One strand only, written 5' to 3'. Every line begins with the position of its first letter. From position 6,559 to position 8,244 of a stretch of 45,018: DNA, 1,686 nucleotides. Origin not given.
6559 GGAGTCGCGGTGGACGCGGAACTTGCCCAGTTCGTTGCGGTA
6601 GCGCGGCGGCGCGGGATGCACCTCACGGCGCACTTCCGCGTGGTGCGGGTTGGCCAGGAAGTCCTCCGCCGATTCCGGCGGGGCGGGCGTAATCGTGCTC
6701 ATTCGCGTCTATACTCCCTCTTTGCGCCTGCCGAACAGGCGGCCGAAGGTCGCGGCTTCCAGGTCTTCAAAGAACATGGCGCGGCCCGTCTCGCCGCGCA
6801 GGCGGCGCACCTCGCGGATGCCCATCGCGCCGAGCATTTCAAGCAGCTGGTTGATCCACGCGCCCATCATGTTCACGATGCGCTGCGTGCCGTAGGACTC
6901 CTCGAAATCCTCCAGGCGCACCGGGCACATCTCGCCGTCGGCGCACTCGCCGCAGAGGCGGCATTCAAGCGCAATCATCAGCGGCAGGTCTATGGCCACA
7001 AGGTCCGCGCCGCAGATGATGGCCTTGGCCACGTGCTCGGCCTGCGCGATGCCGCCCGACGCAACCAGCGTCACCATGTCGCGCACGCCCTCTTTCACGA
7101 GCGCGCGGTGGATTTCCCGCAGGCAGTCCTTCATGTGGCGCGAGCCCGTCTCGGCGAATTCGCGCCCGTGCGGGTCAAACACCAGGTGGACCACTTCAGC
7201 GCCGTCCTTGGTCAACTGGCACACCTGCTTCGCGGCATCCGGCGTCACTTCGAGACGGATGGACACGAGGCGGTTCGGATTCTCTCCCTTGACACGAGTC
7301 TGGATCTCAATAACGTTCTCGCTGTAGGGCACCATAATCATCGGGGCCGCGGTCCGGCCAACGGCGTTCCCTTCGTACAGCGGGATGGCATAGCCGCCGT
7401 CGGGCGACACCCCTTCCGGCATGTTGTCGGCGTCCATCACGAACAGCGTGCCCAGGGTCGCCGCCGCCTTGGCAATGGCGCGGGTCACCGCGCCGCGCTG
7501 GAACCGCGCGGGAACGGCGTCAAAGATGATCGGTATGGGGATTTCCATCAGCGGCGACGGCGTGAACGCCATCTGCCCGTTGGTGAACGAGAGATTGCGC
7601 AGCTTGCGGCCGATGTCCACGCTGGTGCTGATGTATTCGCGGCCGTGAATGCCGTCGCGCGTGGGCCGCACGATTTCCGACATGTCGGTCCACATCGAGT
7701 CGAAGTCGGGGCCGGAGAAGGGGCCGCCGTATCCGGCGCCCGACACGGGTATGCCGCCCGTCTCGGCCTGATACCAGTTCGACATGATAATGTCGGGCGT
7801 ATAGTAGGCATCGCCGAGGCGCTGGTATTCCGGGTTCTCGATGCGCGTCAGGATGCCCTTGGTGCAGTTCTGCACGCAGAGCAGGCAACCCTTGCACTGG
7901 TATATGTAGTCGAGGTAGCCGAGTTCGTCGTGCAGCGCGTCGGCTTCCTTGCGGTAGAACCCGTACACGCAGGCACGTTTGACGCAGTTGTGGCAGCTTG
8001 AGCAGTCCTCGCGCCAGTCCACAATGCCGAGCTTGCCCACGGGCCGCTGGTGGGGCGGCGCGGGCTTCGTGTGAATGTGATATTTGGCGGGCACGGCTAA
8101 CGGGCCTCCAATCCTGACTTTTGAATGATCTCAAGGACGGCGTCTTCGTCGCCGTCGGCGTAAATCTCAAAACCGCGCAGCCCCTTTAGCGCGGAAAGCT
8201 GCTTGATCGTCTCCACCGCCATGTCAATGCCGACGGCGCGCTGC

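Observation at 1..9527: Eight-gene coupled operon joining HdrA(L)BC/MvhD to a split glutamate synthase and a MetF: candidate undescribed electron-bifurcating complex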

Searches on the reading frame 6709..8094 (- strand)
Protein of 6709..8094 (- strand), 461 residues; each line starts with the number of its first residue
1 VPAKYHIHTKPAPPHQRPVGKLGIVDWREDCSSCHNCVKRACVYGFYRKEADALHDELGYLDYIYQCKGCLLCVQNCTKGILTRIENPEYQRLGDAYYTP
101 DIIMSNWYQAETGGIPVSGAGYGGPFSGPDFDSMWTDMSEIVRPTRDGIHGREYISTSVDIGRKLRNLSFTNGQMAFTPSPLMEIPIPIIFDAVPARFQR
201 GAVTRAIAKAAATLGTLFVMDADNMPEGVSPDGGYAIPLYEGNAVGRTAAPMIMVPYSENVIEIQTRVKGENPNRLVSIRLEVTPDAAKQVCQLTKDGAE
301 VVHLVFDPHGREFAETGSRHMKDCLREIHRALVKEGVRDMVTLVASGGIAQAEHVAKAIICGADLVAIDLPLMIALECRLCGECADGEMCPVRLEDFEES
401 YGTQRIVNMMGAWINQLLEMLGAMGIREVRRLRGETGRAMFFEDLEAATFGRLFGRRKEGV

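Call 4: search_protein_families(library=pfam, proteins=[window:6709-8094:-], max_evalue=0.01)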
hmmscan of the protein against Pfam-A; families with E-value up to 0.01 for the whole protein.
window:6709-8094:- (461 aa): 5 families
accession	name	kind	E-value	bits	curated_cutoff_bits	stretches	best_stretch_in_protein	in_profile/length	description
PF01645.23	Glu_synthase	-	1.7e-12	47.7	20.4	1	324-426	259-368/369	Conserved region in glutamate synthase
PF13187.11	Fer4_9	-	5.8e-05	23.5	27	1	30-81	1-51/52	4Fe-4S dicluster domain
PF13534.11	Fer4_17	-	0.00013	22.9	22.2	0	66-89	1-24/61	4Fe-4S dicluster domain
PF01070.24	FMN_dh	-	0.00033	20.2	24.9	1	323-377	261-310/350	FMN-dependent dehydrogenase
PF13183.11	Fer4_8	-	0.009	17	27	0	376-404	3-29/68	4Fe-4S dicluster domain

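Call 5: search_protein_families(library=ncbifam, proteins=[window:6709-8094:-], max_evalue=0.01)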
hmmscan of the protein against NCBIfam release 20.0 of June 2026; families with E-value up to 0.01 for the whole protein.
window:6709-8094:- (461 aa): 6 families
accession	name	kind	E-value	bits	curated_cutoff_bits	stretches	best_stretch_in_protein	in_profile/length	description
NF008730.0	PRK11750.1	equivalog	1.3e-05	22.7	1047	1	324-447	1051-1177/1490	glutamate synthase large subunit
TIGR02708.1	L_lactate_ox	equivalog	6.1e-05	22.2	645.5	1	333-376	276-319/367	L-lactate oxidase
TIGR02151.1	IPP_isom_2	equivalog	0.00027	20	281.3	1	337-376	256-295/338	type 2 isopentenyl-diphosphate Delta-isomerase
TIGR01304.1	IMP_DH_rel_2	equivalog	0.00044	19.6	342.1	1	336-377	250-291/365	GuaB3 family IMP dehydrogenase-related protein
NF045766.1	PhenlGlyoxDHPadI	equivalog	0.0012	17.7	700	1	20-95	76-147/443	NADH-dependent phenylglyoxylate dehydrogenase subunit beta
TIGR02179.1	PorD_KorD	subfamily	0.0082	16.2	60.05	1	28-81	24-71/78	2-oxoacid:acceptor oxidoreductase, delta subunit, pyruvate/2-ketoisovalerate family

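Call 35: find_homologous_proteins(query=window:6709-8094:-, max_evalue=0.00001)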
Query window:6709-8094:- (461 aa): 7961 proteins with E <= 0.00001 among 8000 candidates; the best 120 are listed.
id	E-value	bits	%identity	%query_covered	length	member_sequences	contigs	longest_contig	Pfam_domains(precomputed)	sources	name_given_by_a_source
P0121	0.0e+0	1022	94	100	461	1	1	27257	PF01645.24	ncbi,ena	-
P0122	4.6e-291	984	89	100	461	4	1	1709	PF01645.24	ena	-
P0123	2.9e-265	899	82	100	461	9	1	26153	PF01645.24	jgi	-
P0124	8.9e-262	887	79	100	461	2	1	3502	PF13187.12,PF01645.24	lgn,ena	-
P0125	7.5e-253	858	79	100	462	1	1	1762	PF13187.12,PF01645.24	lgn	-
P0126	1.5e-251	853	77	100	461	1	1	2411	PF01645.24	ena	-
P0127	2.7e-249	846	76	100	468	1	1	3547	PF01645.24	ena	-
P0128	4.2e-249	845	77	100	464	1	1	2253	PF01645.24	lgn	-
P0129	4.5e-249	845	76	100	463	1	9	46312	PF13187.12,PF01645.24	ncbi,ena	-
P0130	5.5e-249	845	76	100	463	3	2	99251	PF13187.12,PF01645.24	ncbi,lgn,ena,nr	ncbi:MAG TPA: glutamate synthase-related protein [Candidatus Hydrogenedentes bacterium]|nr:glutamate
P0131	3.7e-248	842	75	100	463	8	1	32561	PF01645.24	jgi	-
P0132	6.4e-248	841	76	100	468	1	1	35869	PF01645.24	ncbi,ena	-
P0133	8.3e-248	841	76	100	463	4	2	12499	PF01645.24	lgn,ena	-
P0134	3.4e-247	839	77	100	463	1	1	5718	PF01645.24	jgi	jgi:ferredoxin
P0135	7.9e-247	838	76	100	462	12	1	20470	PF01645.24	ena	-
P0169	4.2e-212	723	67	100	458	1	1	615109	PF01070.25,PF01645.24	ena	-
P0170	7.7e-212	722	65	100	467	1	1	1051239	PF01645.24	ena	-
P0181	2.2e-210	718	66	100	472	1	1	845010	PF01645.24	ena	-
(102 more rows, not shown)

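Call 36: find_encoding_contigs(protein=P0170, flank=10000, max_places=1)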
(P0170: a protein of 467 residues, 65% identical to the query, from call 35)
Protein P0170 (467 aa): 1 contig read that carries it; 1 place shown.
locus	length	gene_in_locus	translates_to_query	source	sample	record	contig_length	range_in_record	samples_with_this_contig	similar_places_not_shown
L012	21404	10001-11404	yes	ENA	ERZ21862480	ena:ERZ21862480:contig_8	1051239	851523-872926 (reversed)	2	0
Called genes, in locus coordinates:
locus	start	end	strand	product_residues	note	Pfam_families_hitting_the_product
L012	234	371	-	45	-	-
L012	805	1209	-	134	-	-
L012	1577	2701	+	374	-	PF14690:Zn_ribbon_ISL3, PF13542:HTH_Tnp_ISL3, PF01610:DDE_Tnp_ISL3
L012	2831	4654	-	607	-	PF13007:LZ_Tnp_IS66 (weak), PF03050:DDE_Tnp_IS66, PF13817:DDE_Tnp_IS66_C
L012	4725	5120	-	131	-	PF05717:TnpB_IS66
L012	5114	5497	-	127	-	-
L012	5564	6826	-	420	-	-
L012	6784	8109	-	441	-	PF05593:RHS_repeat (weak), PF25023:TEN_YD-shell (faint), PF05593:RHS_repeat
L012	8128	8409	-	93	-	-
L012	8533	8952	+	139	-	PF02662:FlpD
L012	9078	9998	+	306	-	PF02219:MTHFR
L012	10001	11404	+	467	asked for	PF01645:Glu_synthase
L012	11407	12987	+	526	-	PF13187:Fer4_9 (weak), PF01645:Glu_synthase, PF00478:IMPDH (weak), PF01070:FMN_dh (weak)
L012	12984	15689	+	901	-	PF01493:GXGXG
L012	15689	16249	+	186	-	PF13746:Fer4_18 (faint), PF13183:Fer4_8, PF13534:Fer4_17, PF13237:Fer4_10 (faint), PF13187:Fer4_9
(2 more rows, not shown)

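Call 37: find_encoding_contigs(protein=P0181, flank=10000, max_places=1)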
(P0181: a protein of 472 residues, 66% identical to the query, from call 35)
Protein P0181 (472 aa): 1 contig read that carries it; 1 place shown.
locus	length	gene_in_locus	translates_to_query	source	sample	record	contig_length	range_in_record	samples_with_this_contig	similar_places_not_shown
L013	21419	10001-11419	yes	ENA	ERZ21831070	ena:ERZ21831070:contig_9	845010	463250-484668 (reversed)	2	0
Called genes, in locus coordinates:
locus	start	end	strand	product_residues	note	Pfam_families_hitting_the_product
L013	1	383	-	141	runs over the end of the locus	PF13581:HATPase_c_2, PF02518:HATPase_c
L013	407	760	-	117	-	PF01740:STAS, PF13466:STAS_2 (faint)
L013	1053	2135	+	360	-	-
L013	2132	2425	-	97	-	-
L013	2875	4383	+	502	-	PF00501:AMP-binding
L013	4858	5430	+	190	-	-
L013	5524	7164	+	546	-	PF23271:HEAT_GCN1 (faint), PF01602:Adaptin_N (faint), PF02985:HEAT (faint), PF12348:CLASP_N (faint), PF12717:Cnd1 (faint), PF13513:HEAT_EZ (faint), PF13646:HEAT_2, PF13646:HEAT_2, +6 more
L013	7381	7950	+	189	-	PF14358:DUF4405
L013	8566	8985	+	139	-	PF02662:FlpD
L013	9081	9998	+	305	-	PF02219:MTHFR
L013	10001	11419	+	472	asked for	PF01645:Glu_synthase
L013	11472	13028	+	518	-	PF01645:Glu_synthase, PF01070:FMN_dh (weak)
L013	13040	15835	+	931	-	PF13522:GATase_6 (weak), PF01493:GXGXG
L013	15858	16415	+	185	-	PF13746:Fer4_18 (faint), PF13183:Fer4_8, PF13187:Fer4_9, PF13534:Fer4_17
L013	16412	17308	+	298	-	PF02754:CCG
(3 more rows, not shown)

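Call 38: find_encoding_contigs(protein=P0169, flank=10000, max_places=1)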
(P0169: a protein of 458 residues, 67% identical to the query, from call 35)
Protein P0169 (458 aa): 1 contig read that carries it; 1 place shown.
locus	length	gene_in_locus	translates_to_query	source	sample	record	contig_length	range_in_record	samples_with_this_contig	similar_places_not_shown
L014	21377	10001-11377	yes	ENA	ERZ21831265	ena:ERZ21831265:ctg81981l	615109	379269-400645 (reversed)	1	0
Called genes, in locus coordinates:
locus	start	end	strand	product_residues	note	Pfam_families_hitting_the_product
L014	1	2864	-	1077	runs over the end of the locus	PF00989:PAS, PF08447:PAS_3, PF08448:PAS_4, PF08447:PAS_3, PF00989:PAS, PF08448:PAS_4, PF13188:PAS_8, PF08447:PAS_3, +6 more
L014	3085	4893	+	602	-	PF00989:PAS, PF08448:PAS_4, PF13426:PAS_9 (weak), PF13581:HATPase_c_2 (weak), PF02518:HATPase_c, PF00072:Response_reg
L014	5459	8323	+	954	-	PF04389:Peptidase_M28 (weak)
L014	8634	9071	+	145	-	PF02662:FlpD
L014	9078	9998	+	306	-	PF02219:MTHFR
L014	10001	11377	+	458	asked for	PF01645:Glu_synthase, PF01070:FMN_dh (weak)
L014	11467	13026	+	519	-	PF01645:Glu_synthase, PF03060:NMO (weak), PF00478:IMPDH (weak), PF04898:Glu_syn_central (weak), PF01070:FMN_dh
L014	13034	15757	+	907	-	PF13522:GATase_6 (weak), PF01493:GXGXG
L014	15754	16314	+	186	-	PF13183:Fer4_8, PF13187:Fer4_9, PF13534:Fer4_17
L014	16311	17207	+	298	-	PF02754:CCG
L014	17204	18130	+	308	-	-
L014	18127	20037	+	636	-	PF01512:Complex1_51K, PF10589:NADH_4Fe-4S, PF12797:Fer4_2 (faint), PF12838:Fer4_7 (weak), PF13187:Fer4_9 (weak), PF14697:Fer4_21, PF00037:Fer4 (weak)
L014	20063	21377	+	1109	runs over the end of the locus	PF13510:Fer2_4, PF12838:Fer4_7, PF13183:Fer4_8 (weak), PF14697:Fer4_21, PF07992:Pyr_redox_2 (weak), PF00890:FAD_binding_2 (weak), PF07992:Pyr_redox_2, PF13450:NAD_binding_8, +11 more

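Call 81: predict_structure(alignment_id=A2)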
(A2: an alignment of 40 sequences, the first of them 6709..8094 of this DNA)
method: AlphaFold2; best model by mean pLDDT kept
length: 461 residues; sequences in the alignment: 40
mean_pLDDT: 66.5   pTM: 0.71
mean pLDDT of the five models: 66.5, 65.3, 64.6, 64.4, 63.0
residues with pLDDT >= 90: 115; 70-90: 144; 50-70: 48; < 50: 154
segments of 3 or more residues with pLDDT < 50: 1-5, 17-96, 117-153, 426-428, 434-461
pLDDT, mean of each block of 10 residues (from residue 1): 53 53 29 27 32 39 27 31 31 48 76 56 34 33 35 64 63 65 82 86 90 93 82 87 80 92 91 90 97 94 92 89 91 89 91 81 92 86 75 78 93 79 53 41 33 36 36
secondary structure, 60 per line:
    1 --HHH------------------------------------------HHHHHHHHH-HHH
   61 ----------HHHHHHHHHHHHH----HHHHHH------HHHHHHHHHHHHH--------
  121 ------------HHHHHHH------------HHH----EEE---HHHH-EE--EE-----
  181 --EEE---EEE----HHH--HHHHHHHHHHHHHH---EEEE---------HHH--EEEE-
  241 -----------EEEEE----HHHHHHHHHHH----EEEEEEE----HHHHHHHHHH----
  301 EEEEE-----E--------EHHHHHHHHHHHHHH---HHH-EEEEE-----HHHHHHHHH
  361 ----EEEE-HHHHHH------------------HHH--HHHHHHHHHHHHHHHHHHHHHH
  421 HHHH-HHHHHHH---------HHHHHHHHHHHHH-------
elements in order: H48-56 H71-83 H88-93 H100-112 H133-139 E159-161 H165-168 E183-185 E189-191 H201-214 E218-221 E236-239 E252-256 H261-271 E276-282 H287-296 E301-305 H321-334 E342-346 H352-360 E365-368 H370-375 H399-424 H426-432 H442-454

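Call 84: fold_search(model_id=the predicted structure, library=pdb)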
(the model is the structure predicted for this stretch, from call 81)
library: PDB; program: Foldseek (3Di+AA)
matches with E <= 10: 1794; with E <= 0.001: 582
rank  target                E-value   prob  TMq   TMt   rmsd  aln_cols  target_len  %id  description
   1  2w0u_D                1.8e-08  1.00  0.35  0.47  11.5       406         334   14  CRYSTAL STRUCTURE OF HUMAN GLYCOLATE OXIDASE IN COMPLEX WITH THE INHIBITOR 5-[(4-CHLOROPHENYL)SULFANYL]- 1,2,3-THIADIA (released 2009-11-10)
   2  8ufy_B                5.1e-08  1.00  0.35  0.45  11.1       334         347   16  High Resolution structure of A. viridans Lactate Oxidase (released 2024-08-14)
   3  2nli_B                6.4e-08  1.00  0.36  0.49   9.6       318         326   17  Crystal Structure of the complex between L-lactate oxidase and a substrate analogue at 1.59 angstrom resolution (released 2007-10-23)
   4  2w0u_C                6.4e-08  1.00  0.34  0.45  12.0       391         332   14  CRYSTAL STRUCTURE OF HUMAN GLYCOLATE OXIDASE IN COMPLEX WITH THE INHIBITOR 5-[(4-CHLOROPHENYL)SULFANYL]- 1,2,3-THIADIA (released 2009-11-10)
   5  2nzl                  8.0e-08  1.00  0.35  0.46  12.1       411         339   15  Crystal structure of human hydroxyacid oxidase 1 (released 2006-12-12)
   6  6rhs                  8.0e-08  1.00  0.35  0.44  12.2       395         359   16  Crystal structure of Pediococcus acidilactici (Putative)lactate oxidase Refolded WT protein (released 2020-02-12)
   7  1ea0_A                8.4e-08  1.00  0.44  0.15   4.9       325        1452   15  Alpha subunit of A. brasilense glutamate synthase (released 2001-11-01)
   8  2vdc_A                8.4e-08  1.00  0.44  0.15   4.9       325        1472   15  THE 9.5 A RESOLUTION STRUCTURE OF GLUTAMATE SYNTHASE FROM CRYO-ELECTRON MICROSCOPY AND ITS OLIGOMERIZATION BEHAVIOR IN (released 2008-01-15)
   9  2zfa_A                9.4e-08  1.00  0.34  0.43  11.7       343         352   16  Structure of Lactate Oxidase at pH4.5 from AEROCOCCUS VIRIDANS (released 2008-04-22)
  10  2nli_A                1.1e-07  1.00  0.34  0.43  12.1       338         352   16  Crystal Structure of the complex between L-lactate oxidase and a substrate analogue at 1.59 angstrom resolution (released 2007-10-23)
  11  6s6s_A                1.3e-07  1.00  0.42  0.14   5.5       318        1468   15  Structure of Azospirillum brasilense Glutamate Synthase in a4b4 oligomeric state. (released 2019-09-11)
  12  2rdt                  1.5e-07  1.00  0.35  0.46  10.7       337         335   15  Crystal Structure of Human Glycolate Oxidase (GO) in Complex with CDST (released 2008-02-26)
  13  8ufy_A                1.7e-07  1.00  0.35  0.44   7.9       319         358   17  High Resolution structure of A. viridans Lactate Oxidase (released 2024-08-14)
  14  2j6x_H                1.7e-07  1.00  0.37  0.48   9.2       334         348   17  The crystal structure of lactate oxidase (released 2006-10-23)
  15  7r4o                  2.1e-07  1.00  0.34  0.44  12.5       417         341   14  Structure of human hydroxyacid oxidase 1 bound with 2-((4H-1,2,4-triazol-3-yl)thio)-1-(4-(3-chlorophenyl)piperazin-1-yl) (released 2022-05-04)
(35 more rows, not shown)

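Call 95: search_solved_structures(query=A2, max_evalue=0.01, show_alignments=1)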
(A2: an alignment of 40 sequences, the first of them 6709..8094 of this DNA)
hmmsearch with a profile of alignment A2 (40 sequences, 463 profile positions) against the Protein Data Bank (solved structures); distinct sequences matched with E-value up to 0.01: 11.
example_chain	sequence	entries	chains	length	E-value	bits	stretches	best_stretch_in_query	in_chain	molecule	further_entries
2vdc_A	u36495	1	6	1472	4.2e-08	35.6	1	258-438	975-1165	GLUTAMATE SYNTHASE [NADPH] LARGE CHAIN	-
1ea0_A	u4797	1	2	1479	4.3e-08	35.6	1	258-438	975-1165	GLUTAMATE SYNTHASE [NADPH] LARGE CHAIN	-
6s6s_A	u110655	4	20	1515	4.4e-08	35.6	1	258-438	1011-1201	Glutamate synthase [NADPH] large chain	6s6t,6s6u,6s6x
7mfm_G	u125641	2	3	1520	2.3e-07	33.2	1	257-438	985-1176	Glutamate synthase (NADPH) large chain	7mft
7f20_A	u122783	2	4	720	8.2e-07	31.4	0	337-378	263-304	L-lactate oxidase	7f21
7f22_A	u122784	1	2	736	8.8e-07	31.3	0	337-378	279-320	L-lactate oxidase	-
1llw_A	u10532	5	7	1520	3.2e-05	26.1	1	259-429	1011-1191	Ferredoxin-dependent glutamate synthase | FERREDOXIN-DEPENDENT GLUTAMATE SYNTHASE 2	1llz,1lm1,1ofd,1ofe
3og3_A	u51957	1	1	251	0.00013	24.1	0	343-372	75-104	Imidazole glycerol phosphate synthase subunit hisF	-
4fx7_A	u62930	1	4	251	0.00014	24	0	343-372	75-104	Imidazole glycerol phosphate synthase subunit HisF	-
3tdn_A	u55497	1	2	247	0.0007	21.7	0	343-372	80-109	FLR SYMMETRIC ALPHA-BETA TIM BARREL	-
4j9j_A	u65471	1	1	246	0.0095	18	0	343-372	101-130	Imidazole glycerol phosphate synthase subunit HisF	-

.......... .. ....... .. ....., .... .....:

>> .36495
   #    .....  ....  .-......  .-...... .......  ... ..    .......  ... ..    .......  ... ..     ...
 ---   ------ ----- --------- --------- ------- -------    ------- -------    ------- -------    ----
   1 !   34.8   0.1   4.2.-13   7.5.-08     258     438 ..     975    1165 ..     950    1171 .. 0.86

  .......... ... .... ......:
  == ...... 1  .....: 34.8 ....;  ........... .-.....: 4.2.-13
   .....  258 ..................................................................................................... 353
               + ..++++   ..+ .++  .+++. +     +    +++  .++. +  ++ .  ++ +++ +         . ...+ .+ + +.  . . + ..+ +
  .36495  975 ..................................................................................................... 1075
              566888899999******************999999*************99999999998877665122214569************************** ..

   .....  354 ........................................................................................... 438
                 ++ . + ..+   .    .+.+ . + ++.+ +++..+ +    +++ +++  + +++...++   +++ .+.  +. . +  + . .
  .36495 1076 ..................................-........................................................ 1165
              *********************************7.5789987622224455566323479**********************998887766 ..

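Call 96: search_protein_representatives(protein=window:6709-8094:-)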
Query: 461 residues. Proteins with E-value up to 0.001 (for the whole library): 947; up to 1e-10: 583; up to 1e-30: 267. The best 150 are listed.
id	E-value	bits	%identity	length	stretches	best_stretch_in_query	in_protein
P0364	3.1e-150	517.6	41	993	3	1-457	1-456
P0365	2.2e-146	504.9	51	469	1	1-457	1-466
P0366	7.7e-146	503.1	53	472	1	1-459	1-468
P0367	6.4e-138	477.0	51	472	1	2-454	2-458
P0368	1.6e-135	469.1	64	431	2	1-318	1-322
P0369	5.8e-130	450.7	48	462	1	1-451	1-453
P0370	4.1e-127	441.3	45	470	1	1-458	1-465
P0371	7.7e-126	437.1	41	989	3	4-448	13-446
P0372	1.4e-125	436.3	42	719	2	1-457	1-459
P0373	1.9e-121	422.7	46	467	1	1-458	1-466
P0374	2.7e-121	422.2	38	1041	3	3-451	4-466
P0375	2.0e-117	409.4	46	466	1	1-453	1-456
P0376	3.4e-115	402.0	53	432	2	3-219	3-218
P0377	6.6e-108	378.0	73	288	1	1-213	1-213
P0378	3.6e-107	375.6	39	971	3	3-456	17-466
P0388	8.7e-100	351.3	41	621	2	9-453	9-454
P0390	2.0e-96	340.2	47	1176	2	3-223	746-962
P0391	5.5e-96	338.7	39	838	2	94-454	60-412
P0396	4.0e-94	332.6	44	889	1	3-450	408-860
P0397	6.2e-93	328.6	44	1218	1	4-451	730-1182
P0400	3.9e-92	326.0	39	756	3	2-225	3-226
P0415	3.6e-83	296.5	40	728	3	266-458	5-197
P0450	1.7e-70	254.7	44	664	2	322-455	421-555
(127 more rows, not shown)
